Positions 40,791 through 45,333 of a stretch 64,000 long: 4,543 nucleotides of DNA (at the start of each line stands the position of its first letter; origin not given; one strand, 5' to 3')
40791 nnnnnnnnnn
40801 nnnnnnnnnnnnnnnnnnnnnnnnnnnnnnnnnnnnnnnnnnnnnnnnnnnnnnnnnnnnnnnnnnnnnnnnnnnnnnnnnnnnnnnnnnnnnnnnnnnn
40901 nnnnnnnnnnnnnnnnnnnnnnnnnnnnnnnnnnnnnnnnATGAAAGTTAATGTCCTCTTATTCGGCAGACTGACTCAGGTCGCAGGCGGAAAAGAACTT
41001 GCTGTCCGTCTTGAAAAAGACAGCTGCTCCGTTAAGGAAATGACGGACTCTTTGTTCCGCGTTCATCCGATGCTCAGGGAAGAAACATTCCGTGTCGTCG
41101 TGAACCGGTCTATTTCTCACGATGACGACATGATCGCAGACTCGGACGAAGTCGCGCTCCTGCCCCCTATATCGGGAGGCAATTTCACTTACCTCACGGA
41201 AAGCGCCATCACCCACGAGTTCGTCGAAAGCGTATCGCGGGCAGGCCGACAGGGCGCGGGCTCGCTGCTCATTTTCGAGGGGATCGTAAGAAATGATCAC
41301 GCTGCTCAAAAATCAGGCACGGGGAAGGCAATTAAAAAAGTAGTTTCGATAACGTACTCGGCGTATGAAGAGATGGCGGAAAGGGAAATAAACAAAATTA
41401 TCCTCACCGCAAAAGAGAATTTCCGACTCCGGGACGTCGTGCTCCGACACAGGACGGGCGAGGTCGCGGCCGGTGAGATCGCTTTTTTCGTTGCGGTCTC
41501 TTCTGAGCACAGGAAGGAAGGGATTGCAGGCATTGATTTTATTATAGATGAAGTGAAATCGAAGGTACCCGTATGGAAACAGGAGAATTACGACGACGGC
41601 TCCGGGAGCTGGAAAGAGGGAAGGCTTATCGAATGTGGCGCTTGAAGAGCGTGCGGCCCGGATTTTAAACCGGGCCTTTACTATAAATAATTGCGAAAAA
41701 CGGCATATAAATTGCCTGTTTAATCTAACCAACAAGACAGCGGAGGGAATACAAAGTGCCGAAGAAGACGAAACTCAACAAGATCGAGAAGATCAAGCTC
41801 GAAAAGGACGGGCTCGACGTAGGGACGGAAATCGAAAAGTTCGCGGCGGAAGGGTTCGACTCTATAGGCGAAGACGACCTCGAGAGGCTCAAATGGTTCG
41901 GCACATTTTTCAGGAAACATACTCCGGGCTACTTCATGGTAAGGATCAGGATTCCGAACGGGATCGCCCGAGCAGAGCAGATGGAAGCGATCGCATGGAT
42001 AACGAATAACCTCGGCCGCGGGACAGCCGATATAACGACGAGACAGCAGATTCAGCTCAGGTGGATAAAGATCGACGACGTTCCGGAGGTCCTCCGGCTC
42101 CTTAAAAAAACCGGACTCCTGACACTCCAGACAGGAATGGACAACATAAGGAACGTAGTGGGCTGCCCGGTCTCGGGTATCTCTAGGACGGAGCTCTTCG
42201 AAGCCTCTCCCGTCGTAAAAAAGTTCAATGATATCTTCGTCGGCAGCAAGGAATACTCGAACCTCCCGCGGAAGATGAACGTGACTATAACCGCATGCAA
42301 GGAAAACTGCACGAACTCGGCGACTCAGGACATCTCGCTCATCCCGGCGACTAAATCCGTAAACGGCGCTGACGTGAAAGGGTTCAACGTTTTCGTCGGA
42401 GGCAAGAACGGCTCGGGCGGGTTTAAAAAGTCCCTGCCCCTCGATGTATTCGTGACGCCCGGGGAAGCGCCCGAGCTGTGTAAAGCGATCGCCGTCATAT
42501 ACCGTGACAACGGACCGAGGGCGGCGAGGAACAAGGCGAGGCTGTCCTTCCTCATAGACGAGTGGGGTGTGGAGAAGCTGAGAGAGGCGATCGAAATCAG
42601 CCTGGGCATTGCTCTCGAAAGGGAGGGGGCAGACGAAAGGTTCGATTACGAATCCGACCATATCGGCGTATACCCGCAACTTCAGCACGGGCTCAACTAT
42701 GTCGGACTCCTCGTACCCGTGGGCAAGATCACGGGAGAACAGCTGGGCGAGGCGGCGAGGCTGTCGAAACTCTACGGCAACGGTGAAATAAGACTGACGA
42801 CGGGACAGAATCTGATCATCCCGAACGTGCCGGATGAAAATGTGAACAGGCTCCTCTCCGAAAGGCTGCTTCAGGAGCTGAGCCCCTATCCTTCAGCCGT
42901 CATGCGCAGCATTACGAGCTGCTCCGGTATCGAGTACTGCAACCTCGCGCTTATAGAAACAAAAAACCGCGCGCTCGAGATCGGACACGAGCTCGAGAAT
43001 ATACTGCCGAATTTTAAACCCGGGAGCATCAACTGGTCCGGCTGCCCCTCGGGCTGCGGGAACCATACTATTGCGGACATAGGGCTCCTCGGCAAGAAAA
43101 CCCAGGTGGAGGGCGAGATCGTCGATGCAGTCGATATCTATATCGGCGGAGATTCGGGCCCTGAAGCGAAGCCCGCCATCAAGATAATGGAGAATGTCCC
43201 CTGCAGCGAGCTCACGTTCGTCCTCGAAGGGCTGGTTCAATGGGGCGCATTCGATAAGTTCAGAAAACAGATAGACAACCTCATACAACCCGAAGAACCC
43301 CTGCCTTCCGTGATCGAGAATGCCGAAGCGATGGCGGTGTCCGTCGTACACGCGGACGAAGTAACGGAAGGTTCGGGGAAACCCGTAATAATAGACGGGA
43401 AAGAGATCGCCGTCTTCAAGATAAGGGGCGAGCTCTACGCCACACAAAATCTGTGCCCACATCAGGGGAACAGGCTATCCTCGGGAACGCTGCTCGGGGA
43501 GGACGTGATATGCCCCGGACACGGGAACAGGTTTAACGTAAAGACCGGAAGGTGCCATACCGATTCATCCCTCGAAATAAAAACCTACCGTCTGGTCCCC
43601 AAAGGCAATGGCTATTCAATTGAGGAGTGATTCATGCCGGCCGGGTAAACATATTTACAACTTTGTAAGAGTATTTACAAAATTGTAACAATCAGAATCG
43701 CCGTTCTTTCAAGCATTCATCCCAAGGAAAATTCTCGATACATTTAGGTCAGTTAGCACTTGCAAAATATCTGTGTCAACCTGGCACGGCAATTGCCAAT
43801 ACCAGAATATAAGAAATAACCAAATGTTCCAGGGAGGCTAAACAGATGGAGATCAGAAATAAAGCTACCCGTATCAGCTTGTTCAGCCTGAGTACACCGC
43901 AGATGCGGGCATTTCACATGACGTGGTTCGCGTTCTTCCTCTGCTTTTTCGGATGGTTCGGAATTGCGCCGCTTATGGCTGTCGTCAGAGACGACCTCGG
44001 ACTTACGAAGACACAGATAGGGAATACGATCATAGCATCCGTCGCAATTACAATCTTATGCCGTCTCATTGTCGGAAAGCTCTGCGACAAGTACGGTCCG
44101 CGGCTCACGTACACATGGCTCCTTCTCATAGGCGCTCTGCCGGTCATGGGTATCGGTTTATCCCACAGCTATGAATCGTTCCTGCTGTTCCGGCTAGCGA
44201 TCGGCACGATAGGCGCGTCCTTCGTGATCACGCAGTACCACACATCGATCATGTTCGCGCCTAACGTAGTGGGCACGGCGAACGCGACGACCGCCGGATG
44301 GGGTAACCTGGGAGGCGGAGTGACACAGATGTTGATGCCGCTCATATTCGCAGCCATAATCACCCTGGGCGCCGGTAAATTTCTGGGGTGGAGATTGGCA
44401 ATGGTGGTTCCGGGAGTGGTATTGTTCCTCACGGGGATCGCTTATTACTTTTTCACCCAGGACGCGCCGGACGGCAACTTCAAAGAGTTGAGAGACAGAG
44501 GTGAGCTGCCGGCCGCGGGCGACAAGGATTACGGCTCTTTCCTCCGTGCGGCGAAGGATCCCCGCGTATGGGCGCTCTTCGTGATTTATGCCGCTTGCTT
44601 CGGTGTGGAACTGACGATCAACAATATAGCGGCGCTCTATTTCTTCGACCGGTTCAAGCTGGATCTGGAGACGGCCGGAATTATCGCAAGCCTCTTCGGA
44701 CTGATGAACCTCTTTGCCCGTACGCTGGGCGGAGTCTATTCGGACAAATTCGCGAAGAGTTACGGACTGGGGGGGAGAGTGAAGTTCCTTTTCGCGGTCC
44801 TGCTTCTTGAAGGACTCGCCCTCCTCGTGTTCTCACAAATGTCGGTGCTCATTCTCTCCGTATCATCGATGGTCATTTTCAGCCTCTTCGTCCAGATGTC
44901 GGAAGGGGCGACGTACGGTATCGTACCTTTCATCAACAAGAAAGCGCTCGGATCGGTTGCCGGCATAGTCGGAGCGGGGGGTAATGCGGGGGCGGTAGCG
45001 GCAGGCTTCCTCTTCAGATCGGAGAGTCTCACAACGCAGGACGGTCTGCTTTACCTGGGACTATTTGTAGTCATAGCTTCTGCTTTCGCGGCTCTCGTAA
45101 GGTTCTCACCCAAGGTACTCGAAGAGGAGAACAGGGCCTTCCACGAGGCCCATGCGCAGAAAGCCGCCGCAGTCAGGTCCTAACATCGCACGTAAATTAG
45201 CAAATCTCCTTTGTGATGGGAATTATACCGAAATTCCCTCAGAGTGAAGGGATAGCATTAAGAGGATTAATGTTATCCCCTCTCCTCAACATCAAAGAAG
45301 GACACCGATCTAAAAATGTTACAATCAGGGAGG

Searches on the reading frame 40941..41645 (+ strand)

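Call 4: search_protein_families(library=pfam, proteins=[window:40941-41645:+])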
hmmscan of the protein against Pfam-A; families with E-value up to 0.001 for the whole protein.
window:40941-41645:+ (234 aa): 2 families
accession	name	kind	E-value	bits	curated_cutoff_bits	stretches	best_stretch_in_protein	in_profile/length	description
PF02391.22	MoaE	-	5e-27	94.8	23.4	1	96-207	12-113/114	MoaE protein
PF02597.26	ThiS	-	1.5e-09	38.7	22.5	1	5-80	1-76/76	ThiS family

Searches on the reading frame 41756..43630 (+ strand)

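Call 4: search_protein_families(library=pfam, proteins=[window:41756-43630:+])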
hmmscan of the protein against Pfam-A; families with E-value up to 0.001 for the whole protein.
window:41756-43630:+ (624 aa): 4 families
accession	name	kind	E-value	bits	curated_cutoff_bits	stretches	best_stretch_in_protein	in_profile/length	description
PF01077.27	NIR_SIR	-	8.7e-48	162.2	27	2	128-284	2-155/158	Nitrite and sulphite reductase 4Fe-4S domain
PF03460.22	NIR_SIR_ferr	-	4.4e-39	132.5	24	2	54-118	3-68/69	Nitrite/Sulfite reductase ferredoxin-like half domain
PF00355.32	Rieske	-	1.3e-15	57.5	20.3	1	528-606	3-81/88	Rieske [2Fe-2S] domain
PF13806.12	Rieske_2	-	3.6e-12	46.6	27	1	529-614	4-95/104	Rieske-like [2Fe-2S] domain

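Call 32: search_protein_families(library=ncbifam, proteins=[window:41756-43630:+], max_evalue=0.00001)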
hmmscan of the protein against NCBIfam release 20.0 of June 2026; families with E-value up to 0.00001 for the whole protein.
window:41756-43630:+ (624 aa): 16 families
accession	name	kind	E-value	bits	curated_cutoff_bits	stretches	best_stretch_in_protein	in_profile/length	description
NF007125.0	PRK09566.1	equivalog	7.7e-165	549.2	594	1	3-494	8-502/513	ferredoxin--nitrite reductase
NF007126.0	PRK09567.1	equivalog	8.1e-101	338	523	1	4-495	62-558/595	NirA family protein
TIGR02435.1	CobG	equivalog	1.4e-57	195.5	234.8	1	60-448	18-385/388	precorrin-3B synthase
NF010029.0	PRK13504.1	equivalog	1.2e-53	182.4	457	2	169-495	214-542/575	NADPH-dependent assimilatory sulfite reductase hemoprotein subunit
TIGR02041.1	CysI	equivalog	1.2e-39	136.2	756.55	1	59-493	61-517/541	assimilatory sulfite reductase (NADPH) hemoprotein subunit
TIGR02042.1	sir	equivalog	9.9e-34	116.4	731.5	1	169-450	222-513/581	sulfite reductase, ferredoxin dependent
TIGR02912.1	sulfite_red_C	equivalog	2.3e-21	76.1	324.1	2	314-447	21-161/314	sulfite reductase subunit C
TIGR02374.1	nitri_red_nirB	equivalog_domain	4.5e-21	75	578.35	2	61-222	561-709/794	nitrite reductase large subunit NirB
TIGR02378.1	nirD_assim_sml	equivalog_domain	5.3e-18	65.1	74.65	1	528-612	3-93/105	nitrite reductase small subunit NirD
NF041683.1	ant_diox_AndAb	equivalog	3e-12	46.6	150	1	529-602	4-77/100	anthranilate 1,2-dioxygenase ferredoxin subunit AndAb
TIGR02066.1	dsrB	equivalog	3.4e-12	46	341.5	1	60-196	31-166/341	dissimilatory-type sulfite reductase subunit beta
NF007422.0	PRK09965.1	equivalog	8.6e-11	41.8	113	1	530-612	6-88/106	bifunctional 3-phenylpropionate/cinnamic acid dioxygenase ferredoxin subunit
NF042948.2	3PPDioc_HcaC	equivalog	2.9e-10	40.4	150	1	528-613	4-91/105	3-phenylpropionate/cinnamic acid dioxygenase ferredoxin subunit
TIGR02377.1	MocE_fam_FeS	subfamily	2.5e-07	30.6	136.15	1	544-611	19-88/101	MocE family 2Fe-2S type ferredoxin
NF011565.0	PRK14989.1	subfamily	8.1e-07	27.5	883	1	58-219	563-711/847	nitrite reductase large subunit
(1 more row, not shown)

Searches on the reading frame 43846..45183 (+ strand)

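Call 4: search_protein_families(library=pfam, proteins=[window:43846-45183:+])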
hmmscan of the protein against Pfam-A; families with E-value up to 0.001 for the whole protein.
window:43846-45183:+ (445 aa): 1 family
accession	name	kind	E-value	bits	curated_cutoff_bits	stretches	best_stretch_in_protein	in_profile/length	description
PF07690.21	MFS_1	-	1.9e-35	122.8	33.4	2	27-386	2-346/347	Major Facilitator Superfamily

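Call 32: search_protein_families(library=ncbifam, proteins=[window:43846-45183:+], max_evalue=0.00001)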
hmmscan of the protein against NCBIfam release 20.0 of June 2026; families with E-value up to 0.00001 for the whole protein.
window:43846-45183:+ (445 aa): 7 families
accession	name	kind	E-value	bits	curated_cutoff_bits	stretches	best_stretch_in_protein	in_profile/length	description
TIGR00886.1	2A0108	subfamily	7.9e-94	314.7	311.7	1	21-383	1-368/368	NarK family nitrate/nitrite MFS transporter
TIGR00893.1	2A0114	subfamily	1.3e-18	67.2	395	1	44-411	19-391/399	D-galactonate transporter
TIGR00881.1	2A0104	subfamily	4.9e-12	45.5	407.75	1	31-388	5-364/379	phosphoglycerate transporter protein PgtP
NF049980.1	SfMCT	equivalog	3.9e-11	42.2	320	1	49-373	30-341/378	L-lactate MFS transporter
TIGR00891.1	2A0112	subfamily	2.2e-07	30.3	552.9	1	15-121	6-112/405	sialate:H+ symport family MFS transporter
TIGR00895.1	2A0115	subfamily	2.2e-06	26.9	418.55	0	20-163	249-393/398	aromatic acid/H+ symport family MFS transporter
NF003024.0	PRK03893.1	subfamily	8.9e-06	24.8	604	1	13-121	13-121/497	sialate:H+ symport family MFS transporter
